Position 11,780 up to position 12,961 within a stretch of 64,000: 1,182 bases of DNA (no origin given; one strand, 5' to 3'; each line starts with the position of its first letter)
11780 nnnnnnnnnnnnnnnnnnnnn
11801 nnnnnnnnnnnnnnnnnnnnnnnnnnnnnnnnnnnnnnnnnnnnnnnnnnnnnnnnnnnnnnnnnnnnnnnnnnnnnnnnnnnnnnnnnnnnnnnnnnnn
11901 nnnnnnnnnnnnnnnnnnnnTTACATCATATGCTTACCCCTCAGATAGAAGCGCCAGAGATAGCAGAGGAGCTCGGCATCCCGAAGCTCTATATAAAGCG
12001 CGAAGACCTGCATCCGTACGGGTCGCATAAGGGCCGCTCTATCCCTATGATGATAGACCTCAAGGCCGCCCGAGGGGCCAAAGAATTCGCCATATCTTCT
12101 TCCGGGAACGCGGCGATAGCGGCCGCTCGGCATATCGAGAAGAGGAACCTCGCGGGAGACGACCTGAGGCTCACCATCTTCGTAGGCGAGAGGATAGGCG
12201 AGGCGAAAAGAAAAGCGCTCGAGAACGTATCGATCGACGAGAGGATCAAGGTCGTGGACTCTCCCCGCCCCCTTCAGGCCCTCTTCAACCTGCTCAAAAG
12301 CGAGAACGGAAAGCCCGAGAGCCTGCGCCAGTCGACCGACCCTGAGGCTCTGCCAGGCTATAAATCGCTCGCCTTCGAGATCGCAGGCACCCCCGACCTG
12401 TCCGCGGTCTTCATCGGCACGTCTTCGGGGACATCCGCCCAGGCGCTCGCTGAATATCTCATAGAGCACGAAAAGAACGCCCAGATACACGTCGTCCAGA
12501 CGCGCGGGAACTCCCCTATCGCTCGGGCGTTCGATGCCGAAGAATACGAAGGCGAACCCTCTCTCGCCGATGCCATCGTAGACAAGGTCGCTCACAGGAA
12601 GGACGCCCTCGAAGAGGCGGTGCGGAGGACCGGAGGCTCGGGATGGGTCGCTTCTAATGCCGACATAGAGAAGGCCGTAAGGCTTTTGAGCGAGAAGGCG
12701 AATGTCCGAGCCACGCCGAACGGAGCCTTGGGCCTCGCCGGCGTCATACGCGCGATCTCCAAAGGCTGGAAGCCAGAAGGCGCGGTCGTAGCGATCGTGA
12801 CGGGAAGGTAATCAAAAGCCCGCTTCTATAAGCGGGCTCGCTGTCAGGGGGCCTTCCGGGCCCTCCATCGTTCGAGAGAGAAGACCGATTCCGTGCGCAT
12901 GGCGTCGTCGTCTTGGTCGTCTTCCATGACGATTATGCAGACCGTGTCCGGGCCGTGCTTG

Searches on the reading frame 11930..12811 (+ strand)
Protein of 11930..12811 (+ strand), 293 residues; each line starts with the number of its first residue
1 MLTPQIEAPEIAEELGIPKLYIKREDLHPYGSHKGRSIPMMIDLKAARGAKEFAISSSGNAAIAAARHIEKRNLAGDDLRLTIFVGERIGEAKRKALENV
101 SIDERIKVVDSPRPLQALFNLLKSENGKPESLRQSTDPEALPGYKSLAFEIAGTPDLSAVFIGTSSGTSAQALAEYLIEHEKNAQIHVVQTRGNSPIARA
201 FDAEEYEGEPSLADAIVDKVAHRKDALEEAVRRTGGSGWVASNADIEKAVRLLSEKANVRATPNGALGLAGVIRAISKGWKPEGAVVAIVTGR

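Call 4: search_protein_families(library=pfam, proteins=[window:11930-12811:+], max_evalue=0.01)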
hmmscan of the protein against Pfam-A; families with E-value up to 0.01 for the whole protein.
window:11930-12811:+ (293 aa): 1 family
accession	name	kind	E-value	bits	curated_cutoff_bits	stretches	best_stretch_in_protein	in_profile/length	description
PF00291.31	PALP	-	2.3e-39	135.9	35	1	3-292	8-295/295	Pyridoxal-phosphate dependent enzyme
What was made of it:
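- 11930..12811 (+): Minimal (293 aa) PLP fold-II enzyme, distantly threonine-synthase-like. It has the PLP lysine K34 in GSHKGRS, the Asn loop SSSGNAA, and invariant R133/S135. This is the conserved partner. Call 4 (PALP 135.9 bits).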

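Call 16: search_protein_families(library=ncbifam, proteins=[window:11930-12811:+], max_evalue=0.001)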
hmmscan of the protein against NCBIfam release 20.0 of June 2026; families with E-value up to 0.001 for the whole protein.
window:11930-12811:+ (293 aa): 14 families
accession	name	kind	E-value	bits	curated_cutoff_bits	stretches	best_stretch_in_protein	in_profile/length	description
NF006050.0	PRK08197.1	equivalog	3.2e-17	62.4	303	2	2-68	80-146/406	threonine synthase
TIGR00260.1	thrC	equivalog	1.9e-13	50.3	167.1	2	147-292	169-333/340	threonine synthase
NF004170.0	PRK05638.1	equivalog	8.8e-12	44.3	421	1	3-292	67-353/442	threonine synthase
NF006205.0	PRK08329.1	equivalog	2.9e-10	39.7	358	1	18-288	72-336/347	threonine synthase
NF004996.0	PRK06381.1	equivalog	6.2e-10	38.6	266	1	3-293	16-317/319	threonine synthase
NF005035.0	PRK06450.1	equivalog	2.3e-08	33.3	301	1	20-256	67-303/338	threonine synthase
NF006390.0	PRK08639.1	equivalog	1.8e-06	27.2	421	1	12-292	35-312/418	threonine ammonia-lyase IlvA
TIGR03945.1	PLP_SbnA_fam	equivalog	2.1e-06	27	349.95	1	19-193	23-203/304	2,3-diaminopropionate biosynthesis protein SbnA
TIGR01124.1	ilvA_2Cterm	equivalog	4.7e-06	25.5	411.3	1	3-292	18-303/499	threonine ammonia-lyase, biosynthetic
TIGR01127.1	ilvA_1Cterm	equivalog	2.5e-05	23.4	378.75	1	134-289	125-280/380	threonine ammonia-lyase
TIGR02079.1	THD1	equivalog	8.1e-05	21.6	440.55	1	19-292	32-304/410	threonine ammonia-lyase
NF006674.0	PRK09224.1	subfamily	9.8e-05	21.2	577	1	8-292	31-311/508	threonine ammonia-lyase IlvA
NF005600.0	PRK07334.1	equivalog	0.00088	18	496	0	139-276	158-295/408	threonine ammonia-lyase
NF045641.2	BHydaspDhtseBhcB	equivalog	0.00099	18.3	550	0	13-277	30-289/312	beta-hydroxyaspartate dehydratase BhcB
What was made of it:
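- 11930..12811 (+): Call 16 (ThrC models at most 62 bits against cut-offs of 167-421).
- On Threonine synthase (partner 11930-12811): The best ThrC model scores 62 bits against cut-off 303 (call 16).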

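Call 17: search_solved_structures(query=window:11930-12811:+, max_evalue=0.001)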
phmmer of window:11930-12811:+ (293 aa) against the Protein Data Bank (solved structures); distinct sequences matched with E-value up to 0.001: 7.
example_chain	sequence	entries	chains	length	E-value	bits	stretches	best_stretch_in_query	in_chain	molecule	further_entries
6cgq_A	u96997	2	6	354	3.4e-16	62.8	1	3-292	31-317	Threonine synthase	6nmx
2zsj_A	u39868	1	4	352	3.6e-13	52.9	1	3-289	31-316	Threonine synthase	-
1uim_A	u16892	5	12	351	6.9e-12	48.7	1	6-292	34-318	Threonine Synthase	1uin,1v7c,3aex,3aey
2d1f_A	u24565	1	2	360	1.2e-11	47.8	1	3-292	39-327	Threonine synthase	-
2rkb_A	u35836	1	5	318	0.00016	24.5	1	2-72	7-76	Serine dehydratase-like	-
5ybw_A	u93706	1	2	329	0.00044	23.1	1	19-218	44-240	Aspartate racemase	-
1pwe_A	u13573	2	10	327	0.00052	22.8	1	18-71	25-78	L-serine dehydratase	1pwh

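Call 45: search_solved_structures(query=A4, max_evalue=0.00001, show_alignments=2)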
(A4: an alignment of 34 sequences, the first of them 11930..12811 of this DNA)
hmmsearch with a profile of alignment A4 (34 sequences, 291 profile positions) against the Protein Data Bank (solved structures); distinct sequences matched with E-value up to 0.00001: 24.
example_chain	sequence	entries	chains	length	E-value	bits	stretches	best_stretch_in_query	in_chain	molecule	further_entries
2zsj_A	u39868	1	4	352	2.9e-19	72.7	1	3-290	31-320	Threonine synthase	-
2d1f_A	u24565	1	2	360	1.7e-18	70.2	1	3-291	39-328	Threonine synthase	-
6cgq_A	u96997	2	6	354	1e-17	67.6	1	3-290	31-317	Threonine synthase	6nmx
8y1j_A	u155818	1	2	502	1.3e-14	57.5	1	3-290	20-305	L-threonine dehydratase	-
1uim_A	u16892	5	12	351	9e-13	51.4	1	17-290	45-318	Threonine Synthase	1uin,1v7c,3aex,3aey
3iau_A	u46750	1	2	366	1.4e-12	50.7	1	6-290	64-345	Threonine deaminase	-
5ybw_A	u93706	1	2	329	2.2e-11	46.8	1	18-289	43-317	Aspartate racemase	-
1pwe_A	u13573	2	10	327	1.7e-10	43.9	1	2-268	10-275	L-serine dehydratase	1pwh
6lut_A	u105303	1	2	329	4.8e-10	42.4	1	13-290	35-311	Probable serine racemase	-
2gn0_A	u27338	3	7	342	8e-10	41.7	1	19-290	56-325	Threonine dehydratase catabolic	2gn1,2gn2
2rkb_A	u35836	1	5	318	9.2e-10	41.5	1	3-290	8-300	Serine dehydratase-like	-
4h27_A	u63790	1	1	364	1.7e-09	40.7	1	2-86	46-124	L-serine dehydratase/L-threonine deaminase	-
8zkv_A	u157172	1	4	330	2.8e-09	39.9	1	2-288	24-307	L-threonine dehydratase biosynthetic IlvA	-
43cq_A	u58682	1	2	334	2.9e-09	39.9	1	2-288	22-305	L-threonine dehydratase biosynthetic IlvA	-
1p5j_A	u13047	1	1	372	1.2e-08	37.8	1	2-72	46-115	L-serine dehydratase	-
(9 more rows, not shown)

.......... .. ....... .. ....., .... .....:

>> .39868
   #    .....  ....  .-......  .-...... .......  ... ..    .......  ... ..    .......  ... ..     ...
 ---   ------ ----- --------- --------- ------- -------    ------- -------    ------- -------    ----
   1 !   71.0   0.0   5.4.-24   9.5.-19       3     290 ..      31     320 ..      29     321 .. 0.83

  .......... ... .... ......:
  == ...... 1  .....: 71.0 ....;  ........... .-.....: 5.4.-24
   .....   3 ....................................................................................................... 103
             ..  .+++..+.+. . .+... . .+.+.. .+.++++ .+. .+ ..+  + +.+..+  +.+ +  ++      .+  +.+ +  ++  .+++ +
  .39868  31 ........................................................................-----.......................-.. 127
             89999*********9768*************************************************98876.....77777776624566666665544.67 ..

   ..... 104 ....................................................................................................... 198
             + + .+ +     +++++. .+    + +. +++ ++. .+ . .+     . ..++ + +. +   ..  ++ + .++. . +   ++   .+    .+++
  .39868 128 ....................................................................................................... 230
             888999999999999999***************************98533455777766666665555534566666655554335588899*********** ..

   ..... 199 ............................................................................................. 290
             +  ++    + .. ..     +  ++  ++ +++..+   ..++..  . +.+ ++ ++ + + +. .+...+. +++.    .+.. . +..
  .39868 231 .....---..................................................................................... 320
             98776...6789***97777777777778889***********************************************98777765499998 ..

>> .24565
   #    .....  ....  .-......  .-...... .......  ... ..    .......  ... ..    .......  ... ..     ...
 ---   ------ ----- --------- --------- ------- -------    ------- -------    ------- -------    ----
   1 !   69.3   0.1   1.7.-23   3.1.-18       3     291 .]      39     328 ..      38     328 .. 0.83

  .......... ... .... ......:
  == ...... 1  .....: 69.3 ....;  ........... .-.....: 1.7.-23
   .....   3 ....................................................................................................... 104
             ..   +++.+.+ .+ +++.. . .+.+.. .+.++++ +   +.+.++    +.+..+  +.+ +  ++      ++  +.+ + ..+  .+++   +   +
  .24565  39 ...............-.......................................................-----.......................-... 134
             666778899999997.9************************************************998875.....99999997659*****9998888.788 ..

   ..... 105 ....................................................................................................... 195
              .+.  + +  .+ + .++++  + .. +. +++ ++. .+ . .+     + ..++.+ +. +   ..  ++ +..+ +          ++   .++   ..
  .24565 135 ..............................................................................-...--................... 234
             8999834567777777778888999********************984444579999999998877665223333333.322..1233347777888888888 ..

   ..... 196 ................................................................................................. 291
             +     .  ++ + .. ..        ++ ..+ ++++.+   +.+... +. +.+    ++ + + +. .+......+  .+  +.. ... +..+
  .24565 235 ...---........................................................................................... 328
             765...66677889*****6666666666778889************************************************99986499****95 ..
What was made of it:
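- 11930..12811 (+): Calls 17, 45 (PDB: ThrC 2.9e-19, Thr dehydratase 1e-14, Asp racemase 2e-11).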
